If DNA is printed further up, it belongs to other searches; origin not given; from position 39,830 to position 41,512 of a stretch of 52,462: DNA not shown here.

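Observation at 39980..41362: Covalent fusion of a cellobiose-type PTS EIIB domain to a catalytically degenerate ROK domain, with an unknown N-terminal domain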

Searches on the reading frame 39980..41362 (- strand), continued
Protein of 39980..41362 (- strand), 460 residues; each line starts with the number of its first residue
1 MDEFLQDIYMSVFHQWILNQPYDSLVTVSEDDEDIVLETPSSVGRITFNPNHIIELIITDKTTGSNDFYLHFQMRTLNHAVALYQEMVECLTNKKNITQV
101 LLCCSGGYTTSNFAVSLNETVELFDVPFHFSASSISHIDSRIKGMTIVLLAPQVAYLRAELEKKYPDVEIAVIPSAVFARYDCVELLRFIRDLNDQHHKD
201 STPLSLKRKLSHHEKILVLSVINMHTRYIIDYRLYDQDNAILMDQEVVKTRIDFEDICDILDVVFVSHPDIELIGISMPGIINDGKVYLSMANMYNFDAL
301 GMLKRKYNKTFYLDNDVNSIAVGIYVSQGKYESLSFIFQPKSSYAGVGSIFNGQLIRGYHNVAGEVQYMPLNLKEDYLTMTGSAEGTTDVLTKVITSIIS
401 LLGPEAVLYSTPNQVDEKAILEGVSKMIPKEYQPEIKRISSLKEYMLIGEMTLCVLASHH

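Call 11: find_encoding_contigs(protein=P0097, flank=8000, max_places=2)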
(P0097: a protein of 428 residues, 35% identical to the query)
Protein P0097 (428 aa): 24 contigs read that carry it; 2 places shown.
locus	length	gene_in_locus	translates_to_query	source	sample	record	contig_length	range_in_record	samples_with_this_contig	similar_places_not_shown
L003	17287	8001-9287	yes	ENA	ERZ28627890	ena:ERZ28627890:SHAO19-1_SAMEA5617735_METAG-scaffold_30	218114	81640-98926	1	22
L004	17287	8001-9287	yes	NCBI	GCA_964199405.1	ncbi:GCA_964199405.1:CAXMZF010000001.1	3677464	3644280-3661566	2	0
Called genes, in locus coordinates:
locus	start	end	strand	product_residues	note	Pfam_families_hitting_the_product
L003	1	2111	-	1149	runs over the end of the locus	PF16656:Pur_ac_phosph_N, PF00149:Metallophos, PF22494:choice_anch_I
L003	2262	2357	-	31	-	-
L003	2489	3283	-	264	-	PF12844:HTH_19 (faint), PF01381:HTH_3, PF19845:DUF6320 (weak)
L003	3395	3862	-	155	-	PF00903:Glyoxalase (faint), PF12681:Glyoxalase_2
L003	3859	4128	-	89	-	PF12675:DUF3795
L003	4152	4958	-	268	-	PF20240:DUF6597 (weak), PF00165:HTH_AraC (faint), PF12833:HTH_18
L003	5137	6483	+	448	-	PF01595:CNNM, PF00571:CBS (weak), PF03471:CorC_HlyC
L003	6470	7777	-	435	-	PF01554:MatE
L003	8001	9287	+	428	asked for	PF00480:ROK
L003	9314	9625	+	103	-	PF02302:PTS_IIB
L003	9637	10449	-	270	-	PF01418:HTH_6, PF01380:SIS (weak)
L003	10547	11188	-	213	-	PF12535:Nudix_N, PF00293:NUDIX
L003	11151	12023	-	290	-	PF00924:MS_channel_2nd, PF21082:MS_channel_3rd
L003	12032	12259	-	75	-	-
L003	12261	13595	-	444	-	PF10396:TrmE_N, PF00350:Dynamin_N (faint), PF12631:MnmE_helical, PF13175:AAA_15 (faint), PF00009:GTP_EFTU (faint), PF01926:MMR_HSR1, PF02421:FeoB_N, PF04548:AIG1 (weak)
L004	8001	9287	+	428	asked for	PF00480:ROK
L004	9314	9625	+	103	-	PF02302:PTS_IIB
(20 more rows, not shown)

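Call 13: find_encoding_contigs(protein=P0030, flank=8000, max_places=1)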
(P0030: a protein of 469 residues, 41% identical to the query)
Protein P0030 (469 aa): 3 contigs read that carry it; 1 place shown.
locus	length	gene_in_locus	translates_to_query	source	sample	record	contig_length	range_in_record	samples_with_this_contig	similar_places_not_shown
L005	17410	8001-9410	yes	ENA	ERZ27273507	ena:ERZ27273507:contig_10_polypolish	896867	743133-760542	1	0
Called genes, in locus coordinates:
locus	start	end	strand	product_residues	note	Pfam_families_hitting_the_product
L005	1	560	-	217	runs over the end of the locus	PF13346:ABC2_membrane_5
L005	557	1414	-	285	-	PF02463:SMC_N (faint), PF00005:ABC_tran, PF13304:AAA_21 (weak)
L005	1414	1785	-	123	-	PF00392:GntR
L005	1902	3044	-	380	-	PF00083:Sugar_tr (weak), PF07690:MFS_1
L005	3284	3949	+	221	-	PF01381:HTH_3, PF12844:HTH_19, PF13560:HTH_31 (weak), PF18931:DUF5680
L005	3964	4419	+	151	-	PF01243:PNPOx_N (weak)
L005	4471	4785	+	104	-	-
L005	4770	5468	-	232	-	PF12650:DUF3784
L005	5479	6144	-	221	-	PF22564:HAAS, PF13026:DUF3887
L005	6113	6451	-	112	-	PF03551:PadR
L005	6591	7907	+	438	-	PF01595:CNNM, PF00571:CBS (weak), PF03471:CorC_HlyC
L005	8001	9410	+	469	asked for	PF02302:PTS_IIB, PF00480:ROK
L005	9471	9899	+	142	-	-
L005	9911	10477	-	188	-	PF06962:rRNA_methylase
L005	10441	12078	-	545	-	PF02310:B12-binding, PF04055:Radical_SAM, PF13311:DUF4080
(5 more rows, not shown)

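Call 14: find_encoding_contigs(protein=P0114, flank=8000, max_places=1)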
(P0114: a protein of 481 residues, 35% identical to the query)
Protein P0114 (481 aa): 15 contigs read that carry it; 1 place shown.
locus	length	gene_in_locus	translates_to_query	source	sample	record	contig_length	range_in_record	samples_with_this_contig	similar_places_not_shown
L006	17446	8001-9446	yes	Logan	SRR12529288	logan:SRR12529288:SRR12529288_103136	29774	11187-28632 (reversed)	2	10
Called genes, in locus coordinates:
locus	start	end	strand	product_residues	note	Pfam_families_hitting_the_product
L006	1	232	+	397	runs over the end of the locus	PF00155:Aminotran_1_2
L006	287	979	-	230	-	PF04172:LrgB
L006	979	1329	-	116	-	PF03788:LrgA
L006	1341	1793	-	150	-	-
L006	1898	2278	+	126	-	PF04472:SepF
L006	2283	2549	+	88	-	-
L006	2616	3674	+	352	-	PF03747:ADP_ribosyl_GH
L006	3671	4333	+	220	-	PF00702:Hydrolase, PF12710:HAD (weak), PF13419:HAD_2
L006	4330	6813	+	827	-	PF00009:GTP_EFTU, PF01926:MMR_HSR1 (faint), PF14492:EFG_III (faint), PF03764:EFG_IV, PF00679:EFG_C, PF05991:NYN_YacP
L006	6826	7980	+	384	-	PF00657:Lipase_GDSL, PF13472:Lipase_GDSL_2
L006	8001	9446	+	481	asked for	PF02302:PTS_IIB (faint), PF00480:ROK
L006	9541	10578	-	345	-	PF01582:TIR, PF13676:TIR_2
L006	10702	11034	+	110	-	-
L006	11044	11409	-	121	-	PF01381:HTH_3 (weak)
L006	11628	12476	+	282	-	-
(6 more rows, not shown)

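Call 15: find_encoding_contigs(protein=P0002, flank=8000, max_places=1)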
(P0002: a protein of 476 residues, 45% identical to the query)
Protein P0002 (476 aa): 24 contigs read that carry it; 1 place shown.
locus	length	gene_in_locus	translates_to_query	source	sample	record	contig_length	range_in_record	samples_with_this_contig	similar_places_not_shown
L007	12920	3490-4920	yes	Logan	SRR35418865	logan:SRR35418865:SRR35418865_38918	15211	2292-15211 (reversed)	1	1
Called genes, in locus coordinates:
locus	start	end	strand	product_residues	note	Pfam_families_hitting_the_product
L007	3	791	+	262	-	?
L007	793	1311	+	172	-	PF13302:Acetyltransf_3 (weak), PF00583:Acetyltransf_1, PF17013:Acetyltransf_15 (weak), PF13673:Acetyltransf_10, PF13508:Acetyltransf_7, PF08445:FR47 (weak)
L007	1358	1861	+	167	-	PF14196:ATC_hydrolase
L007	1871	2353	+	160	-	-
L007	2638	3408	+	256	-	PF01177:Asp_Glu_race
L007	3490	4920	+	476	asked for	PF02302:PTS_IIB (weak), PF00480:ROK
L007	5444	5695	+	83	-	-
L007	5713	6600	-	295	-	PF13289:SIR2_2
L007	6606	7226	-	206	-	-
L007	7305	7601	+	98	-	-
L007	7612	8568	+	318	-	PF01408:GFO_IDH_MocA, PF22725:GFO_IDH_MocA_C3, PF02894:GFO_IDH_MocA_C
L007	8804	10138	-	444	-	PF22022:Phage_int_M (weak), PF00589:Phage_integrase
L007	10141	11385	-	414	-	PF01076:Mob_Pre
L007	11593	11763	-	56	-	-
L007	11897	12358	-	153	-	-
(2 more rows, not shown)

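Call 22: predict_structure(alignment_id=A2)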
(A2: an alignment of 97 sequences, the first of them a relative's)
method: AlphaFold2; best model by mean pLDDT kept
length: 460 residues; sequences in the alignment: 97
mean_pLDDT: 88.4   pTM: 0.77
mean pLDDT of the five models: 88.4, 87.0, 86.8, 85.8, 84.6
residues with pLDDT >= 90: 267; 70-90: 163; 50-70: 26; < 50: 4
segments of 3 or more residues with pLDDT < 50: 198-200
pLDDT, mean of each block of 10 residues (from residue 1): 83 91 67 82 89 90 78 90 89 71 88 91 80 90 87 87 80 89 88 58 79 93 86 94 90 91 94 95 90 88 94 96 95 96 93 95 93 90 89 97 97 88 97 94 94 91
secondary structure, 60 per line:
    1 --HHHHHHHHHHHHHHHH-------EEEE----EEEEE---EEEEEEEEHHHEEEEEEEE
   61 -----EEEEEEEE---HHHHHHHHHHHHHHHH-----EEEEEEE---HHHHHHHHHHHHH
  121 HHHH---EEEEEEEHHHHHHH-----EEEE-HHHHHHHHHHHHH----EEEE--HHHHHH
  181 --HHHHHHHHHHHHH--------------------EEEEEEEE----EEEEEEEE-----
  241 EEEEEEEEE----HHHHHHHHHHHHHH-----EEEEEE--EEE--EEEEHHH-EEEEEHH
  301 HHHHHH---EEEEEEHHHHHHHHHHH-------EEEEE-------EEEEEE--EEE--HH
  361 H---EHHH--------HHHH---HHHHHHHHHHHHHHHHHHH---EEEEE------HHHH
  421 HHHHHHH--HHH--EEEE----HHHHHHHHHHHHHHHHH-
elements in order: H3-18 E26-29 E34-38 E42-49 E53-60 E66-73 H77-92 E98-104 H108-124 E128-134 H135-141 E147-150 H152-164 E169-172 H175-180 H183-195 E216-223 E228-235 E241-249 H254-267 E273-278 E281-283 E286-289 E294-298 H299-306 E310-315 H316-326 E334-338 E346-351 E354-356 H377-380 H384-402 E406-410 H417-427 E435-438 H443-459

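Call 26: fold_search(model_id=the predicted structure, library=pdb)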
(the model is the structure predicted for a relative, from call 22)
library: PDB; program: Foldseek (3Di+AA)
matches with E <= 10: 1402; with E <= 0.001: 137
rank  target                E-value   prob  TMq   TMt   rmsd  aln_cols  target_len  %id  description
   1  6jdc                  3.2e-13  1.00  0.43  0.69   4.3       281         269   16  Crystal structure of N-acetyl mannosmaine kinase in complex with ManNAc from Haemophilus influenzae (released 2020-02-05)
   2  6jda                  4.9e-13  1.00  0.44  0.66   4.1       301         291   14  Crystal structure of N-acetyl mannosmaine kinase in complex with N-acetylmannosamine in Pasteurella multocida (released 2020-02-05)
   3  5f7p_A                6.6e-13  1.00  0.44  0.55  16.2       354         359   15  Rok Repressor Lmo0178 from Listeria monocytogenes (released 2016-09-07)
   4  6jdh_A                9.4e-13  1.00  0.41  0.62   6.6       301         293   15  Crystal structure of N-acetyl mannosmaine kinase from Pasteurella multocida (released 2020-02-05)
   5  5f7q_E                1.8e-12  1.00  0.42  0.49  18.1       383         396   12  ROK repressor Lmo0178 from Listeria monocytogenes bound to operator (released 2016-09-07)
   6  2hoe                  1.8e-12  1.00  0.44  0.56  19.9       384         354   14  Crystal structure of N-acetylglucosamine kinase (TM1224) from Thermotoga maritima at 2.46 A resolution (released 2006-08-15)
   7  5nck_A                2.0e-12  1.00  0.43  0.65   4.7       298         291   20  The Crystal Structure of N-acetylmannosamine kinase in Fusobacterium nucleatum (released 2017-06-28)
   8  6q26_A                2.9e-12  1.00  0.42  0.65   6.6       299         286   16  N-Acetylmannosamine kinase from Staphylococcus aureus (released 2020-01-22)
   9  2gup_A                3.7e-12  1.00  0.43  0.65   4.8       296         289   18  Structural Genomics, the crystal structure of a ROK family protein from Streptococcus pneumoniae TIGR4 in complex with (released 2006-05-30)
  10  5f7q_C                3.7e-12  1.00  0.44  0.52  16.8       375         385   13  ROK repressor Lmo0178 from Listeria monocytogenes bound to operator (released 2016-09-07)
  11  6jdb                  3.9e-12  1.00  0.44  0.67   3.9       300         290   14  Crystal structure of N-acetyl mannosmaine kinase in complex with ManNAc-6P and ADP from Haemophilus influenzae (released 2020-02-05)
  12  2aa4_A                3.9e-12  1.00  0.42  0.64   5.4       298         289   14  Crystal structure of Escherichia coli putative N-ACETYLMANNOSAMINE KINASE, New York Structural Genomics Consortium (released 2005-07-19)
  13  4htl                  4.1e-12  1.00  0.42  0.64   4.7       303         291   15  Lmo2764 protein, a putative N-acetylmannosamine kinase, from Listeria monocytogenes (released 2012-11-14)
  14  5f7q_L                4.1e-12  1.00  0.44  0.52  16.8       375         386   13  ROK repressor Lmo0178 from Listeria monocytogenes bound to operator (released 2016-09-07)
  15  3vgk_B                5.9e-12  1.00  0.41  0.57   4.8       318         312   17  Crystal structure of a ROK family glucokinase from Streptomyces griseus (released 2011-12-07)
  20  1z6r_A                1.6e-11  1.00  0.39  0.46  17.6       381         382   11  Crystal structure of Mlc from Escherichia coli (released 2005-06-14)
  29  3bp8_A                3.9e-11  1.00  0.41  0.49  16.8       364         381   13  Crystal structure of Mlc/EIIB complex (released 2008-05-27)
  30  3bp8_B                4.2e-11  1.00  0.38  0.46  17.4       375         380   14  Crystal structure of Mlc/EIIB complex (released 2008-05-27)
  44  5f7p_E                6.4e-10  1.00  0.40  0.60   6.7       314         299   16  Rok Repressor Lmo0178 from Listeria monocytogenes (released 2016-09-07)
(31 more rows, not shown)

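Call 37: find_related_loci(query=A2, collection=genome_contigs, flank=6000)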
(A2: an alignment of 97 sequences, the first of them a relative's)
Query A2 (460 aa) in genome_contigs; peptide patterns used: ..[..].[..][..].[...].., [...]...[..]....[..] (x = any residue, [..] = any of these).
378 stretches matched a pattern; 339 encode a relative of the query (tblastn E <= 1e-3); the best 80 are kept; 80 distinct loci.
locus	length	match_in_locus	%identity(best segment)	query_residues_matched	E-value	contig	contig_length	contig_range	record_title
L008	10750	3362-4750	45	1-455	3e-129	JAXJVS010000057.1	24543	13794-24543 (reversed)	MAG: Bacilli bacterium isolate DOME_MAG_5827 5827_C0402_k141_198713, whole genome shotgun sequence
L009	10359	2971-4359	43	1-455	2e-115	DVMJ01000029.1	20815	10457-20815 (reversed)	MAG TPA_asm: Candidatus Fimiplasma intestinipullorum isolate CHK195-11698 CHK195__C87974_L20815_ERR3414590, whole genome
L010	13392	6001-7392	41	1-455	3e-111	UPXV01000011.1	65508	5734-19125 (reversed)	uncultured Erysipelotrichaceae bacterium isolate UMGS7 genome assembly, contig: NODE_202_length_65508_cov_13.125434, who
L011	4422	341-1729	41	1-455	7e-111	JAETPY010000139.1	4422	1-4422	MAG: Erysipelotrichaceae bacterium isolate S24_Bin3 scaffold_6199_2, whole genome shotgun sequence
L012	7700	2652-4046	41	1-460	1e-108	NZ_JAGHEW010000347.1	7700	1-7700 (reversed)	MAG: Thomasclavelia sp. isolate MAG.139 k127_1503969, whole genome shotgun sequence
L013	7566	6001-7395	42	1-455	1e-106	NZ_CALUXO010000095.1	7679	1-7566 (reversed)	MAG: uncultured Thomasclavelia sp. isolate E0_RP0__bin25 E0_RP0_k127_1283231, whole genome shotgun sequence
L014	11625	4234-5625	39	1-454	4e-106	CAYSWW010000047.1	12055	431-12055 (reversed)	MAG TPA_asm: uncultured Coprobacillus sp. isolate SRP141132_co1_167 genome assembly, contig: NODE_4431_length_12055_cov_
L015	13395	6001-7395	40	1-455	1e-105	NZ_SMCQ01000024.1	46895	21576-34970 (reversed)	Longibaculum muris strain DSM 29487 Ga0244711_124, whole genome shotgun sequence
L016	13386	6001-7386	39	1-456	8e-105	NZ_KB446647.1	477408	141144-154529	Eggerthia catenaformis OT 569 = DSM 20559 strain OT 569 acdBZ-supercont1.2, whole genome shotgun sequence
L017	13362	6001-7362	40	13-457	7e-104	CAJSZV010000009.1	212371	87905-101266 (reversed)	Clostridiaceae bacterium isolate A68_60.CX.DSS genome assembly, contig: MGBC000080.9, whole genome shotgun sequence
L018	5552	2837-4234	39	1-455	8e-104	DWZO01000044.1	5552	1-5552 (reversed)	MAG TPA_asm: Candidatus Massilimicrobiota merdigallinarum isolate CHK183-8118 CHK183__C110111_L5552_SAMEA5754827, whole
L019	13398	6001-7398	39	1-455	5e-104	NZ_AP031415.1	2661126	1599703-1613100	Massilimicrobiota timonensis strain f30 chromosome, complete genome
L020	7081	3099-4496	39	1-455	5e-103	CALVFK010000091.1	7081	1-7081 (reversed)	MAG: uncultured Massilimicrobiota sp. isolate BRZ_QR__bin26 genome assembly, contig: BRZ_QR__NODE_14409_length_7081_cov_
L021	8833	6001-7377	40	5-454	9e-103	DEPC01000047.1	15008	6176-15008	MAG TPA_asm: Hungatella sp. UBA3402 UBA3402_contig_3698, whole genome shotgun sequence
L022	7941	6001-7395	38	1-454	8e-103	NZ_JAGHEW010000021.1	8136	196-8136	MAG: Thomasclavelia sp. isolate MAG.139 k127_69983, whole genome shotgun sequence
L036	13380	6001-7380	38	1-454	2e-97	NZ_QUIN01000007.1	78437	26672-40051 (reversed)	Erysipelatoclostridium sp. AM42-17 AM42-17.Scaf7, whole genome shotgun sequence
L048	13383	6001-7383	37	1-453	7e-94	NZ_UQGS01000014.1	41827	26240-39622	Uncultured Catenibacterium sp. isolate UMGS270, whole genome shotgun sequence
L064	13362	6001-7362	39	13-457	2e-91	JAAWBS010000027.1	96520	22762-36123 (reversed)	MAG: Hungatella sp. isolate ABMPRH_203_1 k141_308963, whole genome shotgun sequence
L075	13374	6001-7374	35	1-455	2e-87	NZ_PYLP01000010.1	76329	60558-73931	Faecalibacillus faecis strain SNUG30370 scaffold_9, whole genome shotgun sequence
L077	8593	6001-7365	36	1-454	4e-87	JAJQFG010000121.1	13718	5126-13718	MAG: Erysipelotrichaceae bacterium isolate MO.1_4 NODE_386_length_13718_cov_33.419527, whole genome shotgun sequence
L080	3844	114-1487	36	1-454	6e-87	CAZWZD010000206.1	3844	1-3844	MAG TPA_asm: uncultured Erysipelotrichales bacterium isolate SRP222994_co1_377 genome assembly, contig: NODE_44059_lengt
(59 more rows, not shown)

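Call 62: search_protein_families(library=pfam, proteins=[L048:7398-8237:-, L064:5167-5928:+, L075:7390-8238:+, L077:7380-8234:+, L019:7511-7939:+, L080:1517-1834:+, L064:4311-5165:+, L036:3353-4777:-], max_evalue=0.001)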
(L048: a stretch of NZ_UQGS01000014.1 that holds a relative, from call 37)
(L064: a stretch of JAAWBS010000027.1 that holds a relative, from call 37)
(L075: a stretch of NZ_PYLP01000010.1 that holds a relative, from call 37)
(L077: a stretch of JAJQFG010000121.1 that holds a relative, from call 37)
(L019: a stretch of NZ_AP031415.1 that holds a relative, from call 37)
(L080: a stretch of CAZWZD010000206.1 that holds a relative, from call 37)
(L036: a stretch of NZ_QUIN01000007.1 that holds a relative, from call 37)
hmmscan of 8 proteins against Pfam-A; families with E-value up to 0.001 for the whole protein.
L048:7398-8237:- (279 aa): 3 families
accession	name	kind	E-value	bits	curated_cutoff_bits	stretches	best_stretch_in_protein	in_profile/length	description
PF01418.23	HTH_6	-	1.4e-11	44.6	28.3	1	9-68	11-70/77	Helix-turn-helix domain, rpiR family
PF01380.27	SIS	-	4e-09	36.8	25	1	143-253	17-126/131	SIS domain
PF13730.12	HTH_36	-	0.00015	21.9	25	1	12-61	3-54/55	Helix-turn-helix domain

L064:5167-5928:+ (253 aa): 0 families

L075:7390-8238:+ (282 aa): 1 family
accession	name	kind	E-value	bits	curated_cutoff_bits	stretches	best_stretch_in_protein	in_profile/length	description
PF02811.25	PHP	-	1.2e-31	110.8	26.4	1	4-211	1-164/164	PHP domain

L077:7380-8234:+ (284 aa): 3 families
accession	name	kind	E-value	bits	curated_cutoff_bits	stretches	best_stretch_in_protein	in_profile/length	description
PF08282.18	Hydrolase_3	-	4.6e-48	164.6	20.9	1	5-277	1-255/255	haloacid dehalogenase-like hydrolase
PF05116.19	S6PP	-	2.9e-09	37.3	20.3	1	195-281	151-246/247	Sucrose-6F-phosphate phosphohydrolase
PF00702.32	Hydrolase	-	1.1e-07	32.8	26.4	1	2-239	1-185/191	haloacid dehalogenase-like hydrolase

L019:7511-7939:+ (142 aa): 4 families
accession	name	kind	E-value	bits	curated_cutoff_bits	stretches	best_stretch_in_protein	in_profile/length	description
PF13401.12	AAA_22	-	2.9e-06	28.1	27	0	16-39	6-29/130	AAA domain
PF05621.17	TniB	-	7.8e-05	22.6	22.4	0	8-38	28-58/189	Bacterial TniB protein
PF06414.18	Zeta_toxin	-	0.00057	19.8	22.3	1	11-40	12-45/199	Zeta toxin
PF00004.35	AAA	-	0.00073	20.4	21.2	1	18-106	1-106/131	ATPase family associated with various cellular activities (AAA)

L080:1517-1834:+ (105 aa): 1 family
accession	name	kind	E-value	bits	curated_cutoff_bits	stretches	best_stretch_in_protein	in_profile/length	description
PF02302.22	PTS_IIB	-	3.6e-20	72.8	23.6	1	3-96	1-90/90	PTS system, Lactose/Cellobiose specific IIB subunit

L064:4311-5165:+ (284 aa): 3 families
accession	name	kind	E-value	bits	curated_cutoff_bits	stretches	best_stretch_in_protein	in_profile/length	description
PF00149.33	Metallophos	-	1.5e-11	45.6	21.5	1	37-225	2-159/191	Calcineurin-like phosphoesterase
PF06874.16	FBPase_2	-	4.7e-06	25.6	27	0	64-102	185-222/639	Firmicute fructose-1,6-bisphosphatase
PF12850.12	Metallophos_2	-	4.5e-05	23.9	27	1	37-193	2-91/154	Calcineurin-like phosphoesterase superfamily domain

L036:3353-4777:- (474 aa): 2 families
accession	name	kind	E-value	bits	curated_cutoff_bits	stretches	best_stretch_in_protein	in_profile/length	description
PF00232.24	Glyco_hydro_1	-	3.7e-132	441.4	22.6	1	3-471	6-452/453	Glycosyl hydrolase family 1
PF00150.24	Cellulase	-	0.00047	20.2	23.5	1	65-177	22-133/272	Cellulase (glycosyl hydrolase family 5)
